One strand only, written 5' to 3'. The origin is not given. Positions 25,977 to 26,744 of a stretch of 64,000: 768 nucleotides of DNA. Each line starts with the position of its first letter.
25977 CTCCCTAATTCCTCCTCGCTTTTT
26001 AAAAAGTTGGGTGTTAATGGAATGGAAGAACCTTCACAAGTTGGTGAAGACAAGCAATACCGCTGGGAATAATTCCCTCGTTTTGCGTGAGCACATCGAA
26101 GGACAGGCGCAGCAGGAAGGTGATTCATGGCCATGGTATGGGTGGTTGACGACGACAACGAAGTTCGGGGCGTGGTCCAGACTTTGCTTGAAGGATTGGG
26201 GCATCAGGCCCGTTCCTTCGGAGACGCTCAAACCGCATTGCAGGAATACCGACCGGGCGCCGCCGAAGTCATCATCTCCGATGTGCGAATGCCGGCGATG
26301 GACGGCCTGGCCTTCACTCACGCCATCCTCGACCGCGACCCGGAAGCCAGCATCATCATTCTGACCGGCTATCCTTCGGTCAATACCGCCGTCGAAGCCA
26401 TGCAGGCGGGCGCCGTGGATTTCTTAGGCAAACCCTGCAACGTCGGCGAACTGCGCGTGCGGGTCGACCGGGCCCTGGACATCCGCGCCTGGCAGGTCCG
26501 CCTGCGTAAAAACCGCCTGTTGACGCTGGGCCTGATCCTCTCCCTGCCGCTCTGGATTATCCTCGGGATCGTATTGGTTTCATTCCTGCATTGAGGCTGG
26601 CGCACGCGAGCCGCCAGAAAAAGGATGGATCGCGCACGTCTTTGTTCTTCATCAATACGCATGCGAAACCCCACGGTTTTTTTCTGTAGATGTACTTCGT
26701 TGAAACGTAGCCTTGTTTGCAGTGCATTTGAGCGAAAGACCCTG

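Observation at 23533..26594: Receiver / KaiC-like ATPase / ExeA-like AAA ATPase / Pro-rich bitopic protein / membrane-anchored receiver operon facing the synthase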

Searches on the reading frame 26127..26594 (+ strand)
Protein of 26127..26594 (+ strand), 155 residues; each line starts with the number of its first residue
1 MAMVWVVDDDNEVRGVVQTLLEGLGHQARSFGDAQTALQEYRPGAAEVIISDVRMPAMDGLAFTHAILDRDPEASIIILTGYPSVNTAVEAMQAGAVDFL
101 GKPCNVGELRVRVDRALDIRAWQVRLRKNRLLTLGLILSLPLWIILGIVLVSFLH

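Call 3: search_protein_families(library=pfam, proteins=[window:26127-26594:+], max_evalue=0.01)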
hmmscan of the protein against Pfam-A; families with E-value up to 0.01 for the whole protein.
window:26127-26594:+ (155 aa): 2 families
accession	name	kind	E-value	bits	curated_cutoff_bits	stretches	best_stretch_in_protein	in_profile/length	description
PF00072.30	Response_reg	-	7.7e-26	90.9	30.2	1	4-113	1-110/111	Response regulator receiver domain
PF06490.17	FleQ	-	0.0079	16.9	22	0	4-82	2-78/108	Flagellar regulatory protein FleQ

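Call 4: search_protein_families(library=ncbifam, proteins=[window:26127-26594:+], max_evalue=0.01)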
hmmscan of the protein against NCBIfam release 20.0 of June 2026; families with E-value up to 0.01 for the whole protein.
window:26127-26594:+ (155 aa): 96 families (the best 25 are shown)
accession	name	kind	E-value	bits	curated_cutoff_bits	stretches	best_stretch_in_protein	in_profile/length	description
TIGR01818.1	ntrC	equivalog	7.8e-28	97.5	558.6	1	4-126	1-123/463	nitrogen regulation protein NR(I)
NF008469.0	PRK11361.1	equivalog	2.5e-26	92.4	714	1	3-126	6-129/461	acetoacetate metabolism transcriptional regulator AtoC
NF006900.1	PRK09390.1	equivalog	8.7e-26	90.7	255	1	3-119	6-122/203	response regulator FixJ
NF008176.1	PRK10923.1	equivalog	2.1e-25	89.3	620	1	3-123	5-125/469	nitrogen regulation protein NR(I)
NF040749.1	tetrathio_RR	equivalog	2.1e-22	79.8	290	1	3-121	1-119/191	tetrathionate respiration response regulator TtrR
NF047793.1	ResRegPgtA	equivalog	6.6e-22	77.9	650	1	4-130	8-134/414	two-component system response regulator PgtA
NF051870.1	NAssimRespRegNtrX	equivalog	3.9e-21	75.5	600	1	3-121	3-123/452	nitrogen assimilation response regulator NtrX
NF041946.1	LuxO_transreg_Vib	equivalog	2.9e-20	72.5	800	1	7-118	2-113/463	quorum-sensing sigma-54 dependent transcriptional regulator LuxO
NF007689.0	PRK10365.1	equivalog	6.2e-20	71.4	760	1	4-117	8-121/441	sigma-54-dependent response regulator transcription factor ZraR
NF053512.1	nitric_RR_NosR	exception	4.3e-19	68.8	400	1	5-122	2-120/422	response regulator c-di-GMP phosphodiesterase, NosR family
NF045944.1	ResRegRpaBCyano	equivalog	8.7e-17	61.3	330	1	6-118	2-113/229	response regulator transcription factor RpaB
NF045505.1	RR_RssB_Pseudo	equivalog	4.6e-16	58.9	700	1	3-126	7-131/394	two-component system response regulator RssB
NF033791.1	ActR_PrrA_rreg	equivalog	1.8e-15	57.4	250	1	4-109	4-109/173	ActR/PrrA/RegA family redox response regulator transcription factor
NF041733.1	resp_reg_CseB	equivalog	1.9e-15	56.9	350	1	4-117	3-115/228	two-component system response regulator CseB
NF051850.1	RespRegRprY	equivalog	2e-15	56.8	370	1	4-117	7-120/234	response regulator transcription factor RprY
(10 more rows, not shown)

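Call 61: find_homologous_proteins(query=window:26127-26594:+, max_evalue=1e-10)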
Query window:26127-26594:+ (155 aa): 288 proteins with E <= 1e-10 among 673 candidates; the best 120 are listed.
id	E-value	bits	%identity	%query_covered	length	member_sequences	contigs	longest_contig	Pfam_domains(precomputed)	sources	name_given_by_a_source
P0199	6.2e-95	333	100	100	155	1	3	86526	PF00072.31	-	-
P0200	5.2e-80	284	85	100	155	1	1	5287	PF00072.31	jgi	jgi:DNA-binding NtrC family response regulator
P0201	1.3e-72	260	77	100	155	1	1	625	PF00072.31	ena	-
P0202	2.6e-68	246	72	100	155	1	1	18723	PF00072.31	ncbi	-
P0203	1.5e-67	244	74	100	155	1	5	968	PF00072.31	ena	-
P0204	1.7e-42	163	51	97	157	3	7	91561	PF00072.31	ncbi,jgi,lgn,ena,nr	ncbi:MAG: response regulator [Kiritimatiellae bacterium]|nr:response regulator [Kiritimatiellia bact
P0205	3.3e-42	162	50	90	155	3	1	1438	PF00072.31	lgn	-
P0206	2.2e-41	159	50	94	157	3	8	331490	PF00072.31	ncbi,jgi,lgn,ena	jgi:FixJ family two-component response regulator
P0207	4.2e-27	113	37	85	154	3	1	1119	PF23198.2,PF00072.31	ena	-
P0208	2.2e-24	104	34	97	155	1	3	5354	PF00072.31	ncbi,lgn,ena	ncbi:MAG: response regulator [bacterium]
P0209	1.1e-23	102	39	94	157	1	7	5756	PF00072.31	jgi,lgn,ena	-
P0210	2.2e-23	101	39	94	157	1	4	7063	PF00072.31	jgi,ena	-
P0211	6.0e-19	86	33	96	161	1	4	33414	PF00215.31,PF00072.31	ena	-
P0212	6.0e-19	86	33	96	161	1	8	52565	PF00215.31,PF00072.31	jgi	-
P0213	3.5e-18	84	43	73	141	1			PF00072.31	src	-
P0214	4.7e-18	83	33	92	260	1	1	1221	PF00196.26,PF08281.19,PF00072.31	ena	-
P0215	7.4e-18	83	44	82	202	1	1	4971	PF00196.26,PF00072.31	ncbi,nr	ncbi:MAG: response regulator [Proteobacteria bacterium]|nr:response regulator [Pseudomonadota bacter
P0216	9.0e-18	82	43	74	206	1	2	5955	PF00196.26,PF04545.23,PF08281.19,PF00072.31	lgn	-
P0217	1.1e-17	82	38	75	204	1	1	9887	PF00196.26,PF08281.19,PF00072.31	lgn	-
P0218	1.2e-17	82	42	76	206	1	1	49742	PF07638.18,PF00196.26,PF08281.19,PF00072.31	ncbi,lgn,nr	ncbi:MAG: DNA-binding response regulator [Gemmatimonadota bacterium]|nr:MAG: DNA-binding response re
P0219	1.3e-17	82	45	74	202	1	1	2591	PF00196.26,PF08281.19,PF00072.31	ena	-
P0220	2.6e-17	81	43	76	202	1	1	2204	PF00196.26,PF08281.19,PF00072.31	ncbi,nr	ncbi:MAG TPA: response regulator FixJ [Phenylobacterium sp.]|nr:response regulator FixJ [Phenylobact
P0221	2.6e-17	81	39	88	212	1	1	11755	PF00196.26,PF08281.19,PF00072.31,PF06490.18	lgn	-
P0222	2.8e-17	81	44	81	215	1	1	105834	PF13936.13,PF00196.26,PF08281.19,PF00072.31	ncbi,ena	-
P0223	4.9e-17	80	43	74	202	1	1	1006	PF00196.26,PF08281.19,PF00072.31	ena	-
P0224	5.0e-17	80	41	75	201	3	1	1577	PF00196.26,PF08281.19,PF00072.31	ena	-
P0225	5.1e-17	80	40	90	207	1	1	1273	PF00196.26,PF00072.31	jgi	jgi:FixJ family two-component response regulator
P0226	5.3e-17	80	44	75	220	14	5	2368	PF00196.26,PF08281.19,PF00072.31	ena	-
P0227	1.6e-16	78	43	73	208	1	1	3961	PF00196.26,PF00072.31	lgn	-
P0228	2.3e-16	78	43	74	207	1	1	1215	PF00196.26,PF08281.19,PF00072.31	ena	-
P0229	2.6e-16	78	41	82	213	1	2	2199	PF00196.26,PF08281.19,PF00072.31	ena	-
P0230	3.9e-16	77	40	79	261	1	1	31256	PF00196.26,PF00072.31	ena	-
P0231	4.9e-16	77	43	78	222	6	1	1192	PF00196.26,PF08281.19,PF00072.31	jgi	-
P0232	6.0e-16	77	40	86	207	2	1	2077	PF00196.26,PF00072.31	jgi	-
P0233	9.8e-16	76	39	75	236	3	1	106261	PF00196.26,PF08281.19,PF00072.31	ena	-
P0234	1.4e-15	75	39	86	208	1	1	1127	PF00196.26,PF00072.31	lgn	-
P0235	1.5e-15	75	36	70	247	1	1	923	PF00196.26,PF08281.19,PF00072.31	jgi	jgi:two-component system, chemotaxis family, CheB/CheR fusion protein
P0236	1.6e-15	75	40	63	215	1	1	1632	PF00196.26,PF00072.31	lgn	-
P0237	1.7e-15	75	40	82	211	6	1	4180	PF00196.26,PF00072.31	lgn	-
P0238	1.7e-15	75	36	88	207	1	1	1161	PF00196.26,PF08281.19,PF00072.31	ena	-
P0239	2.4e-15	75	38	82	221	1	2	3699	PF00196.26,PF08281.19,PF00072.31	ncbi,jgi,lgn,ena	-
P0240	2.6e-15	74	38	74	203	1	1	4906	PF00196.26,PF08281.19,PF00072.31,PF06490.18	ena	-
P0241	2.8e-15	74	35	85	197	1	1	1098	PF12844.14,PF01381.29,PF00072.31,PF13560.13,PF13443.13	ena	-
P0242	2.9e-15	74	42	76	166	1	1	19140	PF00072.31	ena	-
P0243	3.0e-15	74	43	82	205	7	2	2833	PF00196.26,PF08281.19,PF00072.31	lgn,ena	-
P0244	3.0e-15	74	44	74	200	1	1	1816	PF00196.26,PF08281.19,PF00072.31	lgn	-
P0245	3.1e-15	74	43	75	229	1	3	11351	PF00196.26,PF08281.19,PF00072.31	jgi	jgi:two-component system response regulator FixJ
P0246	3.3e-15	74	40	74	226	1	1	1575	PF00196.26,PF00072.31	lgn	-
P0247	4.3e-15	74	38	68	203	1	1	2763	PF00196.26,PF08281.19,PF00072.31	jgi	jgi:two-component system, LuxR family, response regulator FixJ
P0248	4.3e-15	74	43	75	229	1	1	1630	PF00196.26,PF08281.19,PF00072.31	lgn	-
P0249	4.5e-15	74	39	86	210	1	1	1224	PF00196.26,PF08281.19,PF00072.31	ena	-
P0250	5.0e-15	74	43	75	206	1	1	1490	PF00196.26,PF08281.19,PF00072.31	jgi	-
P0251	5.3e-15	73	38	57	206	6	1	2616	PF00196.26,PF08281.19,PF00072.31,PF06490.18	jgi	-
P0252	6.0e-15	73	43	75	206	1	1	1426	PF00196.26,PF08281.19,PF00072.31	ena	-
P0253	6.3e-15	73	39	74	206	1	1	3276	PF00196.26,PF00072.31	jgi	-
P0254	6.7e-15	73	43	75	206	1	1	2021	PF00196.26,PF08281.19,PF00072.31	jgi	-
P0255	6.7e-15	73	43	75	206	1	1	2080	PF00196.26,PF08281.19,PF00072.31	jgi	-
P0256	6.7e-15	73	43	75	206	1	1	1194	PF00196.26,PF08281.19,PF00072.31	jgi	-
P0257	7.1e-15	73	39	75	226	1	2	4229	PF00196.26,PF00072.31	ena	-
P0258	7.7e-15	73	41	80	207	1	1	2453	PF00196.26,PF04545.23,PF08281.19,PF00072.31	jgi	jgi:two-component system, LuxR family, response regulator FixJ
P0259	8.0e-15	73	45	65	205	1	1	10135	PF00196.26,PF00072.31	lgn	-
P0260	8.0e-15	73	37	86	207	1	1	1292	PF00196.26,PF00072.31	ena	-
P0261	8.1e-15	73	38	57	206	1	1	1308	PF00196.26,PF08281.19,PF00072.31,PF06490.18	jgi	-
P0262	8.3e-15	73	38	79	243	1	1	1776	PF00196.26,PF00072.31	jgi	jgi:FixJ family two-component response regulator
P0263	1.1e-14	72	45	76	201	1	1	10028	PF00196.26,PF08281.19,PF00072.31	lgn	-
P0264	1.1e-14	72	38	82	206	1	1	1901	PF00196.26,PF04545.23,PF08281.19,PF00072.31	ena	-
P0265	1.3e-14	72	38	68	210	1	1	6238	PF00196.26,PF00072.31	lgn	-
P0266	1.9e-14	72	49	65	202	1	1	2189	PF00196.26,PF08281.19,PF00072.31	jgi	jgi:two-component system response regulator FixJ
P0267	1.9e-14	72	35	70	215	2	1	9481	PF00196.26,PF08281.19,PF00072.31,PF06490.18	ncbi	-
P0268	1.9e-14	72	39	86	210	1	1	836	PF00196.26,PF08281.19,PF00072.31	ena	-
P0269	2.0e-14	72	38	76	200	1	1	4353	PF12844.14,PF01381.29,PF00072.31,PF13560.13,PF13443.13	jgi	jgi:DNA-binding NtrC family response regulator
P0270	2.7e-14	71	33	94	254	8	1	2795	PF00158.33,PF13401.13,PF14532.13,PF07728.21,PF00072.31,PF13191.13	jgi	jgi:DNA-binding NtrC family response regulator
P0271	2.9e-14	71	38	77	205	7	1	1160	PF00196.26,PF04545.23,PF08281.19,PF00072.31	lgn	-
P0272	3.2e-14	71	39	82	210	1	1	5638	PF00196.26,PF00072.31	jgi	jgi:two-component system response regulator FixJ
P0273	3.6e-14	71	43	65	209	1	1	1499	PF00196.26,PF00072.31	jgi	jgi:two-component system response regulator FixJ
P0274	4.9e-14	70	42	66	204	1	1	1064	PF13384.13,PF00196.26,PF08281.19,PF00072.31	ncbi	-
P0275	5.2e-14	70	40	79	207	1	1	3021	PF00196.26,PF08281.19,PF00072.31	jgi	jgi:FixJ family two-component response regulator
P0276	5.2e-14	70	40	79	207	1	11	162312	PF00196.26,PF08281.19,PF00072.31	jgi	jgi:RNA polymerase sigma factor (sigma-70 family)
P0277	5.6e-14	70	34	75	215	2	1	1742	PF00196.26,PF04545.23,PF08281.19,PF00072.31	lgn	-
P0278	5.9e-14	70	38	72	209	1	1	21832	PF00196.26,PF04545.23,PF08281.19,PF00072.31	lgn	-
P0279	6.0e-14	70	37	77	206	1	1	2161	PF00196.26,PF04545.23,PF08281.19,PF00072.31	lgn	-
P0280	6.2e-14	70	37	57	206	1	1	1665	PF00196.26,PF08281.19,PF00072.31,PF06490.18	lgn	-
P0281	6.4e-14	70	41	74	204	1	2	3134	PF00196.26,PF04545.23,PF08281.19,PF00072.31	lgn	-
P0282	8.1e-14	70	44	65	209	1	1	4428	PF00196.26,PF08281.19,PF00072.31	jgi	jgi:two-component system response regulator FixJ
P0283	8.4e-14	70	42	75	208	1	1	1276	PF00196.26,PF08281.19,PF00072.31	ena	-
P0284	8.8e-14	70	41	74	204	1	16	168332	PF00196.26,PF04545.23,PF08281.19,PF00072.31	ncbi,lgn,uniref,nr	ncbi:MAG: response regulator transcription factor [Dechloromonas sp.]|uniref:response regulator tran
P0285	8.8e-14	70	39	75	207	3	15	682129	PF00196.26,PF08281.19,PF00072.31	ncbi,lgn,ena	-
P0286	9.4e-14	69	37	65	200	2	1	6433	PF00196.26,PF08281.19,PF00072.31,PF06490.18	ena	-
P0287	9.5e-14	69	38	74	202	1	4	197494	PF00196.26,PF08281.19,PF00072.31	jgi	jgi:two-component system response regulator FixJ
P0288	9.6e-14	69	41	76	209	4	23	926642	PF00196.26,PF08281.19,PF00072.31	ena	-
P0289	1.0e-13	69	44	65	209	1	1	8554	PF00196.26,PF08281.19,PF00072.31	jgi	jgi:two-component system response regulator FixJ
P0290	1.0e-13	69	37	68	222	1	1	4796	PF00196.26,PF00072.31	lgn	-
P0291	1.1e-13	69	39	67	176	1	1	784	PF00072.31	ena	-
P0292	1.1e-13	69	45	69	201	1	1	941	PF00196.26,PF08281.19,PF00072.31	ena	-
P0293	1.1e-13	69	42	65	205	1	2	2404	PF00196.26,PF00072.31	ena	-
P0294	1.2e-13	69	39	77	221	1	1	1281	PF00196.26,PF08281.19,PF00072.31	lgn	-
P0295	1.2e-13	69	42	65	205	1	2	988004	PF00196.26,PF00072.31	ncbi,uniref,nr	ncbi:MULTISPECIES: response regulator FixJ [unclassified Bradyrhizobium]|uniref:response regulator F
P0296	1.3e-13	69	38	66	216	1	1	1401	PF00196.26,PF08281.19,PF00072.31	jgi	jgi:FixJ family two-component response regulator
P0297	1.4e-13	69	34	68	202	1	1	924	PF00196.26,PF08281.19,PF00072.31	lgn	-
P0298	1.5e-13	69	35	83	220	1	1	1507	PF00196.26,PF04545.23,PF08281.19,PF00072.31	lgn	-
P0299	1.6e-13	69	37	69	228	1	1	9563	PF00196.26,PF00072.31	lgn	-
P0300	1.6e-13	69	39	74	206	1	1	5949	PF00196.26,PF00072.31,PF06490.18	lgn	-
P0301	1.7e-13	69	41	66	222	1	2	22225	PF00196.26,PF00072.31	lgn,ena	-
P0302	1.9e-13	68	39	57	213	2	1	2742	PF00196.26,PF08281.19,PF00072.31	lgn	-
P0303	1.9e-13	68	39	75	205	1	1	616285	PF00196.26,PF04545.23,PF08281.19,PF00072.31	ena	-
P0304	2.0e-13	68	32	72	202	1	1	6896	PF00196.26,PF08281.19,PF00072.31,PF06490.18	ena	-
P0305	2.1e-13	68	40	81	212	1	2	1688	PF07638.18,PF00196.26,PF08281.19,PF00072.31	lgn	-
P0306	2.3e-13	68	39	82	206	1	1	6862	PF00196.26,PF04545.23,PF08281.19,PF00072.31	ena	-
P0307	2.3e-13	68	38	75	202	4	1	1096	PF00196.26,PF04545.23,PF08281.19,PF00072.31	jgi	-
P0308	2.4e-13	68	37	86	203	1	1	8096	PF00196.26,PF08281.19,PF00072.31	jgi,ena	-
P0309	2.4e-13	68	41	74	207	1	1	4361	PF00196.26,PF08281.19,PF00072.31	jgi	jgi:two-component system, LuxR family, response regulator FixJ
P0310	2.5e-13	68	37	82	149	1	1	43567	PF00072.31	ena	-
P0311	2.8e-13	68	34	99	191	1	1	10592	PF00196.26,PF00072.31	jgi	jgi:FixJ family two-component response regulator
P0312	2.8e-13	68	35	75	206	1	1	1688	PF00196.26,PF08281.19,PF00072.31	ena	-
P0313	2.9e-13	68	38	77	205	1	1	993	PF00196.26,PF04545.23,PF08281.19,PF00072.31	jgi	jgi:two-component system, LuxR family, response regulator FixJ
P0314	3.1e-13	68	41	74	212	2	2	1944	PF00196.26,PF08281.19,PF00072.31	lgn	-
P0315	3.1e-13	68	39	74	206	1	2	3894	PF00196.26,PF08281.19,PF00072.31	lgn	-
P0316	3.2e-13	68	40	74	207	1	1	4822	PF00196.26,PF08281.19,PF00072.31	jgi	jgi:two-component system, LuxR family, response regulator FixJ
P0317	3.2e-13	68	39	74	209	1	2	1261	PF00196.26,PF08281.19,PF00072.31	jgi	-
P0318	3.4e-13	68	38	75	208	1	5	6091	PF00196.26,PF00072.31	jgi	jgi:FixJ family two-component response regulator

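Call 62: find_encoding_contigs(protein=P0202, flank=9000, max_places=1)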
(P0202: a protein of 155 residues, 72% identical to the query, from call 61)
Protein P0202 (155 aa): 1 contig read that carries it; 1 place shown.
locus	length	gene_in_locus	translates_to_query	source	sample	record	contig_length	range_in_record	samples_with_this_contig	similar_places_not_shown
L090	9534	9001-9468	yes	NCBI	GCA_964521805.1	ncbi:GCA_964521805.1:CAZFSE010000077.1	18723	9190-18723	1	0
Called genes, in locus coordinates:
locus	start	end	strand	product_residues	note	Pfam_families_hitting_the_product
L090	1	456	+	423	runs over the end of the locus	-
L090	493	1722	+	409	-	-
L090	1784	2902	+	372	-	PF13439:Glyco_transf_4, PF13477:Glyco_trans_4_2, PF13579:Glyco_trans_4_4, PF20706:GT4-conflict (weak), PF00534:Glycos_transf_1, PF13692:Glyco_trans_1_4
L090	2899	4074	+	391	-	PF13439:Glyco_transf_4, PF13579:Glyco_trans_4_4, PF20706:GT4-conflict, PF00534:Glycos_transf_1, PF13692:Glyco_trans_1_4, PF13524:Glyco_trans_1_2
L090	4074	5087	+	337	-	PF04015:DUF362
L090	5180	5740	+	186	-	PF00132:Hexapep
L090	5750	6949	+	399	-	PF13439:Glyco_transf_4, PF13579:Glyco_trans_4_4, PF00534:Glycos_transf_1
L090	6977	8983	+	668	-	PF00953:Glycos_transf_4, PF13727:CoA_binding_3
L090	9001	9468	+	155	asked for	PF00072:Response_reg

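Call 63: find_encoding_contigs(protein=P0206, flank=9000, max_places=1)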
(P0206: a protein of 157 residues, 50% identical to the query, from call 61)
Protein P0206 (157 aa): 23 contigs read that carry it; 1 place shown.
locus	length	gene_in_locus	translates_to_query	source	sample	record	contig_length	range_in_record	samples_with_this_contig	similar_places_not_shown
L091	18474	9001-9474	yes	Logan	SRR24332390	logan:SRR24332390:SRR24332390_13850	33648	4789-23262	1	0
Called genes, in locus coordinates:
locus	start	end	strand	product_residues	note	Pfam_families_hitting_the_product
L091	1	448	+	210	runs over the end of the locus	PF02525:Flavodoxin_2, PF03358:FMN_red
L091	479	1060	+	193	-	-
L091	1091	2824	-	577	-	-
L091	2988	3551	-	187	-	-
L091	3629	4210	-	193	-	PF00156:Pribosyltran (weak)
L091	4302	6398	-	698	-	PF17191:RecG_wedge, PF01336:tRNA_anti-codon, PF00270:DEAD, PF04851:ResIII, PF00271:Helicase_C, PF22590:Cas3-like_C_2 (faint), PF19833:RecG_dom3_C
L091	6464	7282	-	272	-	-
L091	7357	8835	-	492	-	-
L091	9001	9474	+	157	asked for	PF00072:Response_reg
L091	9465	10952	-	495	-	PF01256:Carb_kinase, PF08543:Phos_pyr_kin, PF00294:PfkB (faint), PF02581:TMP-TENI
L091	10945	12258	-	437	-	PF01964:ThiC_Rad_SAM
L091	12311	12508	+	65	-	-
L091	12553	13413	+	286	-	PF00106:adh_short, PF08659:KR, PF13460:NAD_binding_10 (faint), PF13561:adh_short_C2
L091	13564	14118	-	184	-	-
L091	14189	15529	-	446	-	PF13231:PMT_2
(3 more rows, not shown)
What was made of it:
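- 26127..26594 (+): Tail-anchored single-domain receiver (RR2-TM). It is adjacent here but is not a conserved part of the cassette. Orthologues lie next to unrelated genes (calls 62, 63).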
